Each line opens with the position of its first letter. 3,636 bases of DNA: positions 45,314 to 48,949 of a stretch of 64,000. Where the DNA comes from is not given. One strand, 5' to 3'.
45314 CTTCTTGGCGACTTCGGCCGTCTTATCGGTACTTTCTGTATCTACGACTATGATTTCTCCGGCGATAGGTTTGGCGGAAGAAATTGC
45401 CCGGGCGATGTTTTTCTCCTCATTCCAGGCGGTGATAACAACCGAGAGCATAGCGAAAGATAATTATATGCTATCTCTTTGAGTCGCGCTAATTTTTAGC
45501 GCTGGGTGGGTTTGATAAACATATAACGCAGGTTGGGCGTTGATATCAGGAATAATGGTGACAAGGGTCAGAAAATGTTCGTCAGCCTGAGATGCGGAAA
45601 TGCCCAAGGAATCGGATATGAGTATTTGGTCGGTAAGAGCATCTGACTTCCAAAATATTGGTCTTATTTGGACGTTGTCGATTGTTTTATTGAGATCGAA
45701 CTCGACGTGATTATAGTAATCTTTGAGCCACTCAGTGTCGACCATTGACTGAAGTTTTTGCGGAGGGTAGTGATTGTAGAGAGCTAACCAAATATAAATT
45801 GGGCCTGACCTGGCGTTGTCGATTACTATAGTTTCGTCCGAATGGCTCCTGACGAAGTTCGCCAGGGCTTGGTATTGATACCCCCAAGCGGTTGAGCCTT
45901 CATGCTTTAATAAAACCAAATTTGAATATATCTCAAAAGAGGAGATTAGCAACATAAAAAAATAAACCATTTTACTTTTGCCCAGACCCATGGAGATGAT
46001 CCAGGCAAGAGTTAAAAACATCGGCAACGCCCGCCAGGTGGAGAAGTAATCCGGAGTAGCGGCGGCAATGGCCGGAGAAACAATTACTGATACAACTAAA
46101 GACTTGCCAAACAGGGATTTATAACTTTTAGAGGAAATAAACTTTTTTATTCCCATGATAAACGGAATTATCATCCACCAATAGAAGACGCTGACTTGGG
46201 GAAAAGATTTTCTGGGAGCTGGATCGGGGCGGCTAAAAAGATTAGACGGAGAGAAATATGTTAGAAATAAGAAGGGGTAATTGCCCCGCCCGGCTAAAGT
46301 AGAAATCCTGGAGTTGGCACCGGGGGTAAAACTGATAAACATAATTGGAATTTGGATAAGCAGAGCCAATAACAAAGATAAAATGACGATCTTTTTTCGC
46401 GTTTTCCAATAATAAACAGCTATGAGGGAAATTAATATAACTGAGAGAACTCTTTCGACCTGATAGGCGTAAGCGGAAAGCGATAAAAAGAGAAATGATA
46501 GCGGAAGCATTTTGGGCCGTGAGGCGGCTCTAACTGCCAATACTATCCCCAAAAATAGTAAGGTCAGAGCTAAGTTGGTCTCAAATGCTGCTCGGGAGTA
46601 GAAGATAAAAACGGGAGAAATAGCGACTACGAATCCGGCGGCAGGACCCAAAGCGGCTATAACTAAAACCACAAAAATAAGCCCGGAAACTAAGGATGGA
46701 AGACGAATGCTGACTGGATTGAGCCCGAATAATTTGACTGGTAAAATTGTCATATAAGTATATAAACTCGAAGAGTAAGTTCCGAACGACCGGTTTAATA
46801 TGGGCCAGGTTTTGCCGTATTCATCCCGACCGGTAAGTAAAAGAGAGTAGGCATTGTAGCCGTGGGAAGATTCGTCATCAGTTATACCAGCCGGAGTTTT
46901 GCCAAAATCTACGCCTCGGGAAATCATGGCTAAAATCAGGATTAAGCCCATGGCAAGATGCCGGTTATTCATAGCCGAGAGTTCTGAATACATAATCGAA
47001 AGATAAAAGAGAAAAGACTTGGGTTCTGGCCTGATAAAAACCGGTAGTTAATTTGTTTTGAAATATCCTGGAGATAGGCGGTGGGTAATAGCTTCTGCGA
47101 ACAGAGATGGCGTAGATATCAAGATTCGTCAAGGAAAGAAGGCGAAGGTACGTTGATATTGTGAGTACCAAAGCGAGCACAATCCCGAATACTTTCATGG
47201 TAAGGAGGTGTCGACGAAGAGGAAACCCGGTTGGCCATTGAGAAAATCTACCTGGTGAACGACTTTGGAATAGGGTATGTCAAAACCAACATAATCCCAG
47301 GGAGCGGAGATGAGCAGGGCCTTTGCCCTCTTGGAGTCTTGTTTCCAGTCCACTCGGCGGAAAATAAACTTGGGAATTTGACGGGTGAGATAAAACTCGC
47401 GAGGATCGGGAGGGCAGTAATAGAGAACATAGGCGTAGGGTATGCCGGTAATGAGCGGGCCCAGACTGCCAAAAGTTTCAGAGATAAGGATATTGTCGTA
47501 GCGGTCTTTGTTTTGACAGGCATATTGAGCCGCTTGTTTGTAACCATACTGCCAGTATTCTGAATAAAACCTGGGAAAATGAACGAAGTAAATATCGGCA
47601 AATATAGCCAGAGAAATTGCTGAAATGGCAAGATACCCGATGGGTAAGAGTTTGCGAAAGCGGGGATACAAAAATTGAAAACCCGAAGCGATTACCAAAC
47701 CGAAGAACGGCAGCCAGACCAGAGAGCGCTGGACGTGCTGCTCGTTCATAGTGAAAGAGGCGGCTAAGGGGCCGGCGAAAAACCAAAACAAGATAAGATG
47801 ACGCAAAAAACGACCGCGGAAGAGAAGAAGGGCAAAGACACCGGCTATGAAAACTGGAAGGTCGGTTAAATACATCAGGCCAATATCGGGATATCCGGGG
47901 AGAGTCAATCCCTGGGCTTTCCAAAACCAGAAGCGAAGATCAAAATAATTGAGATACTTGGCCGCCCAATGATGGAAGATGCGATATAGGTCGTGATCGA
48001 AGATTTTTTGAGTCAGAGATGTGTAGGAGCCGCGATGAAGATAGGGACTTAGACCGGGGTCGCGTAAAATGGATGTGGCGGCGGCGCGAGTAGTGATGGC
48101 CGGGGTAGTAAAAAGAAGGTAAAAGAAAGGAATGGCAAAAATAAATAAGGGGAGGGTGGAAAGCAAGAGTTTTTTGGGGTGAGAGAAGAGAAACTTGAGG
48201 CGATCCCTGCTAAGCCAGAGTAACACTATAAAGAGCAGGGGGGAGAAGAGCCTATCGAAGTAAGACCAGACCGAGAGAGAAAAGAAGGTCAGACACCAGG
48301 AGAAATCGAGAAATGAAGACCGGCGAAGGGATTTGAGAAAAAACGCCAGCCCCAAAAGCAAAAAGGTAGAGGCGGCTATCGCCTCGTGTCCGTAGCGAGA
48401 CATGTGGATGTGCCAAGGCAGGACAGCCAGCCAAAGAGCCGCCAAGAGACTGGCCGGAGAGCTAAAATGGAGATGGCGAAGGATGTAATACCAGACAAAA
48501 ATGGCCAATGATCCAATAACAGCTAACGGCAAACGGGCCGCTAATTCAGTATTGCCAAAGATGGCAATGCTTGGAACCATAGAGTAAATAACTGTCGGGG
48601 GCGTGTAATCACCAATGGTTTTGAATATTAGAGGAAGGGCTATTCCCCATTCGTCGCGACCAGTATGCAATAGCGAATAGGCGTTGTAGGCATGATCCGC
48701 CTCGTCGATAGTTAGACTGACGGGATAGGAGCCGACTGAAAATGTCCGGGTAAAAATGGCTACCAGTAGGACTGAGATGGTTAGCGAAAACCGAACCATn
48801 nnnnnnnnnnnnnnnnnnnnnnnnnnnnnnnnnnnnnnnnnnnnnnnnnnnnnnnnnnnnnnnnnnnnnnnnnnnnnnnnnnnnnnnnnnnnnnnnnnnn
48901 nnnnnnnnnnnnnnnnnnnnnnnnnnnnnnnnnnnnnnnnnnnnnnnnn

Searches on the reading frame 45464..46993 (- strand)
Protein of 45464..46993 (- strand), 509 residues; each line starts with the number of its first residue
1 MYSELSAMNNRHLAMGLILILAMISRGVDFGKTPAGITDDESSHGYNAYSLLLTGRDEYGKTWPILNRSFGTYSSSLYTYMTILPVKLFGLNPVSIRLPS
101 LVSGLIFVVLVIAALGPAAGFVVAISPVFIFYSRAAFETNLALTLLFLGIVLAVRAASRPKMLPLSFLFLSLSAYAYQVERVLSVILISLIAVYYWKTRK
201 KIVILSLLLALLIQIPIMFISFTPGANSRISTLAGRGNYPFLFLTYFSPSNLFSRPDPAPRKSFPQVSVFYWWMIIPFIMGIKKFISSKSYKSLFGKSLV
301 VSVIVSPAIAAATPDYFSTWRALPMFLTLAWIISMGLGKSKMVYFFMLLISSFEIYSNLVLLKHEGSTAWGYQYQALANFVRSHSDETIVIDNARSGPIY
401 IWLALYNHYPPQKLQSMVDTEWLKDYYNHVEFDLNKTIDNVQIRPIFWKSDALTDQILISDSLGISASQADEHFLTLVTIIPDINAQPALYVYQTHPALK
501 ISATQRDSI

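Call 4: search_protein_families(library=pfam, proteins=[window:45464-46993:-], max_evalue=0.01)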
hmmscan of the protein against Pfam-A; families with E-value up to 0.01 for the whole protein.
window:45464-46993:- (509 aa): 0 families

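Call 5: search_protein_families(library=ncbifam, proteins=[window:45464-46993:-], max_evalue=0.01)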
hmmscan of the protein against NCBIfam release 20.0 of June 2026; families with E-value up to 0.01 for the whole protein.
window:45464-46993:- (509 aa): 0 families

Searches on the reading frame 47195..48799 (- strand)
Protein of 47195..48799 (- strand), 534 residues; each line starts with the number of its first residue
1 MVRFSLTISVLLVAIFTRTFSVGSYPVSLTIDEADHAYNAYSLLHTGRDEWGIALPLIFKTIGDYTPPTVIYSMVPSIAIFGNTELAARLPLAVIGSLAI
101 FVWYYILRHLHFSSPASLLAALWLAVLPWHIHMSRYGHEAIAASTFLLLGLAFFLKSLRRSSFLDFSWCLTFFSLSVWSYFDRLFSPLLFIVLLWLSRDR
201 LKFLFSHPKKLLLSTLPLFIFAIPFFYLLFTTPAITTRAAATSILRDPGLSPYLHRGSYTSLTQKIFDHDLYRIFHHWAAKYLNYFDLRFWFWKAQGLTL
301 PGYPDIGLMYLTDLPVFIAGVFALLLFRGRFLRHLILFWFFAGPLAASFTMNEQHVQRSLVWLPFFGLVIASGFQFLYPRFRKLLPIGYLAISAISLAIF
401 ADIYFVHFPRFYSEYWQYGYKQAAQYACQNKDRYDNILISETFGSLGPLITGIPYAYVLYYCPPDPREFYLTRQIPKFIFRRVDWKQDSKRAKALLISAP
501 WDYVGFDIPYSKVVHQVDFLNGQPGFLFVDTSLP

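Call 4: search_protein_families(library=pfam, proteins=[window:47195-48799:-], max_evalue=0.01)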
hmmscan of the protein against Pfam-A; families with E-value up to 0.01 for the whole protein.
window:47195-48799:- (534 aa): 2 families
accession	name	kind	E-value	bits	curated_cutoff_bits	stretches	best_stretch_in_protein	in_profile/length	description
PF13231.12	PMT_2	-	2.2e-08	34.9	26.1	1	67-222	3-155/160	Dolichyl-phosphate-mannose-protein mannosyltransferase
PF02366.24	PMT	-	0.0061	16.6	22.7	1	75-176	72-176/245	Dolichyl-phosphate-mannose-protein mannosyltransferase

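Call 5: search_protein_families(library=ncbifam, proteins=[window:47195-48799:-], max_evalue=0.01)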
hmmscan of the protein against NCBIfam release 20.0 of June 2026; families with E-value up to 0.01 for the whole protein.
window:47195-48799:- (534 aa): 0 families
